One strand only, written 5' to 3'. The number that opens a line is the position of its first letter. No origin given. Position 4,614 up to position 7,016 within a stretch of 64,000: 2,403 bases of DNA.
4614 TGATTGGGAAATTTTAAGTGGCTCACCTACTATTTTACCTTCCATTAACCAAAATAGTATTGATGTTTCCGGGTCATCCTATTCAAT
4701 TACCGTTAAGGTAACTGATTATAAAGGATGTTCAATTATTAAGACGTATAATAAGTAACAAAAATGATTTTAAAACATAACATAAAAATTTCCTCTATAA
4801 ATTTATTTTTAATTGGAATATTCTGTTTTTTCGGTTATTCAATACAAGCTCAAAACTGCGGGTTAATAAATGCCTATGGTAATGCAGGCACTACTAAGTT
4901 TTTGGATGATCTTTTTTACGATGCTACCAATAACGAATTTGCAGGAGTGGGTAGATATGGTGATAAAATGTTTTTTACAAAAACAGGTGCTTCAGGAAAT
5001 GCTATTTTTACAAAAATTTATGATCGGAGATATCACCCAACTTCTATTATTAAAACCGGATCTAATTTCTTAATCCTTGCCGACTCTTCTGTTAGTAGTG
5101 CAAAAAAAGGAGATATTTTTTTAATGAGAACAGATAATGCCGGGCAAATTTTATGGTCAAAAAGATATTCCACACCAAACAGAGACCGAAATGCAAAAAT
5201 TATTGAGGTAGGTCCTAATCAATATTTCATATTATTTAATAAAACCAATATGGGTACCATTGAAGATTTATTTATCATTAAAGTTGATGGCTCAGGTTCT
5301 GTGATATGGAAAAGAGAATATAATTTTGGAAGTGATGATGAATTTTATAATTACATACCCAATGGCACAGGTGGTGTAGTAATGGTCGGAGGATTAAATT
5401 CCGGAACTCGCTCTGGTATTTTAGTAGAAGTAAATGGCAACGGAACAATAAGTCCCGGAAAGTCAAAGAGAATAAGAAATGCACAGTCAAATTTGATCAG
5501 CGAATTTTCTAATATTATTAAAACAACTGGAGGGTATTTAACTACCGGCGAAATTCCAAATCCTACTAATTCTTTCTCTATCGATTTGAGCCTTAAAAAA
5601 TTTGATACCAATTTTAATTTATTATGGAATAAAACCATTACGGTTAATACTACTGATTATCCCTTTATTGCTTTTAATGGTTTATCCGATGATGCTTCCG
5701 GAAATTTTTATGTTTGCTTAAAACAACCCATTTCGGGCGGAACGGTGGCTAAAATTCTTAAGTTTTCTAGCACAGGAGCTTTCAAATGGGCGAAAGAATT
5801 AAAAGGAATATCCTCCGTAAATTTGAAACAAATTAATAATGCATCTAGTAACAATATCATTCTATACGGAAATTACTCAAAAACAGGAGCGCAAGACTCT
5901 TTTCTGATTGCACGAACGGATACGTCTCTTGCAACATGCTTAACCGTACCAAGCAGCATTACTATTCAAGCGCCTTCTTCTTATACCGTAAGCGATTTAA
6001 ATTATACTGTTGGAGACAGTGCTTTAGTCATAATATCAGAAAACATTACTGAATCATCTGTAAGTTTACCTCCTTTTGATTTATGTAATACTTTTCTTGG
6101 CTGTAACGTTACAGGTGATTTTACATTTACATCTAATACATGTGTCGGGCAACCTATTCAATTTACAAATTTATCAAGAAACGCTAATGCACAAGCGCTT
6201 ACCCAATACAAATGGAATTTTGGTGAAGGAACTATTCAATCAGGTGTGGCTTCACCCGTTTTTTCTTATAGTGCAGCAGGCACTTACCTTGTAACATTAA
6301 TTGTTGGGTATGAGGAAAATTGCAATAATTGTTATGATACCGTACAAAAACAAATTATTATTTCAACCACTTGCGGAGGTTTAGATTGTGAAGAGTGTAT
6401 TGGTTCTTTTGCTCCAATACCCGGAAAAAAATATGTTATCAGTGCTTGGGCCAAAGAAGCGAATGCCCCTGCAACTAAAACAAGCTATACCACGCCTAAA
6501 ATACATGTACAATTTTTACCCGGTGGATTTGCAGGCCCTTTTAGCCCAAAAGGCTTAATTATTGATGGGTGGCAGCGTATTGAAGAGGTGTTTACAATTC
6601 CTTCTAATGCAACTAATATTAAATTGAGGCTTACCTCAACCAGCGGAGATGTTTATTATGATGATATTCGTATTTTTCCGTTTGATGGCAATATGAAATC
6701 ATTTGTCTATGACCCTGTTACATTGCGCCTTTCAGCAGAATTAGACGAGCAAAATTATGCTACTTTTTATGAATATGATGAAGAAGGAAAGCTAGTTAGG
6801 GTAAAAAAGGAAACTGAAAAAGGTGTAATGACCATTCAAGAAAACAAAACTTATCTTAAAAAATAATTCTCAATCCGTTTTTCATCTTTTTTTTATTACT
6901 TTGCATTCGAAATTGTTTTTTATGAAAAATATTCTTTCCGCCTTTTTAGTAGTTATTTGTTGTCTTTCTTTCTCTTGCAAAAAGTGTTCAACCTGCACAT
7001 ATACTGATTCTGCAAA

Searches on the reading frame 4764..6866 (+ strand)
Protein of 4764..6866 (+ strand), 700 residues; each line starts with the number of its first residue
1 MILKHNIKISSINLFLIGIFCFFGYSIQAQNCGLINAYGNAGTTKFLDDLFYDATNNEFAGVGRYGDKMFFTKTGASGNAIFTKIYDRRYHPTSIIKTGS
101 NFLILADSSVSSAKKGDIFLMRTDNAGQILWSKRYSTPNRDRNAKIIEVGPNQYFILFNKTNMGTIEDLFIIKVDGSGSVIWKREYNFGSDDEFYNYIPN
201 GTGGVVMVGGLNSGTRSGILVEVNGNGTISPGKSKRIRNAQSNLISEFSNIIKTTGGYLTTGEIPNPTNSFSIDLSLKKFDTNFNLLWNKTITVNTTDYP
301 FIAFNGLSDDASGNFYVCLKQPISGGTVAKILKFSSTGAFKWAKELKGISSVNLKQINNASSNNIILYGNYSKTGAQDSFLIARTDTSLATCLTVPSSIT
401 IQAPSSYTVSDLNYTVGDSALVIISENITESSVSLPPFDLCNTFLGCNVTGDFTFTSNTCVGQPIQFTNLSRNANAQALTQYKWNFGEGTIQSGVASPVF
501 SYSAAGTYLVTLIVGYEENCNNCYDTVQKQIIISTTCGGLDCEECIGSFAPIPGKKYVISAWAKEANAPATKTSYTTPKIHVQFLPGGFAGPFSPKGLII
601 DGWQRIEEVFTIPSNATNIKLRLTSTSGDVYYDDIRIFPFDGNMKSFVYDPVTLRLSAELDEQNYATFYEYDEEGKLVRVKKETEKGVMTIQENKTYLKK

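Call 3: search_protein_families(library=pfam, proteins=[window:4764-6866:+], max_evalue=1)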
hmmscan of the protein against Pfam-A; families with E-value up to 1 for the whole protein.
window:4764-6866:+ (700 aa): 5 families
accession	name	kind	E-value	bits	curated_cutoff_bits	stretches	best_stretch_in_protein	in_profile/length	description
PF18911.6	PKD_4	-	3.8e-11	43.3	27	1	454-528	9-82/85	PKD domain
PF00801.26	PKD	-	1e-06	29.1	23.5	1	461-514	13-65/80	PKD domain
PF02018.23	CBM_4_9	-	0.013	16.3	25.9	1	553-625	61-131/136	Carbohydrate binding domain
PF14634.12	zf-RING_5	-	0.014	15.8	27.9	1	519-547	1-30/43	zinc-RING finger domain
PF25293.1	Beta-prop_EMC1_N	-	0.015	15.4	34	0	329-373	131-174/219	EMC1 N-terminal beta-propeller domain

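Call 6: search_protein_families(library=ncbifam, proteins=[window:4764-6866:+], max_evalue=0.1)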
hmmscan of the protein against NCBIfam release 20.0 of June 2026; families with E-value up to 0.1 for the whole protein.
window:4764-6866:+ (700 aa): 2 families
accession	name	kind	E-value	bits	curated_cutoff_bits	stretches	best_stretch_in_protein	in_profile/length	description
NF047494.1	Lepto_SBBP_lipo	equivalog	1.5e-08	33.8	400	1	253-370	85-206/466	SBBP repeat beta-propeller lipoprotein, LipL53 family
NF048003.1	GTA_spike_fiber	domain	0.019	15.5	36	1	552-630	66-151/182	phage head spike fiber domain-containing protein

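Call 17: search_solved_structures(query=window:4764-6866:+, max_evalue=1)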
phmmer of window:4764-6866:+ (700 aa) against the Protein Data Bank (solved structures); distinct sequences matched with E-value up to 1: 7.
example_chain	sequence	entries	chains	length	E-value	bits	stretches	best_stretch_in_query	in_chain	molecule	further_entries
2y72_A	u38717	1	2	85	9.6e-05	24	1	454-517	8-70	COLLAGENASE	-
4jrw_A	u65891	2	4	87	0.00011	23.8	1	454-517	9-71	Collagenase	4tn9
4aqo_A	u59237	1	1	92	0.00012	23.6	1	454-517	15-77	COLLAGENASE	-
4l9d_A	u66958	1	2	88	0.00027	22.5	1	465-528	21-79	Protease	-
6aem_A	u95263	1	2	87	0.00052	21.5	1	465-523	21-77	PKD domain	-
2kzw_A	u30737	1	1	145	0.023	16.1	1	416-527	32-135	Uncharacterized protein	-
4jgu_A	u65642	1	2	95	0.24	12.8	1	477-514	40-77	ColH protein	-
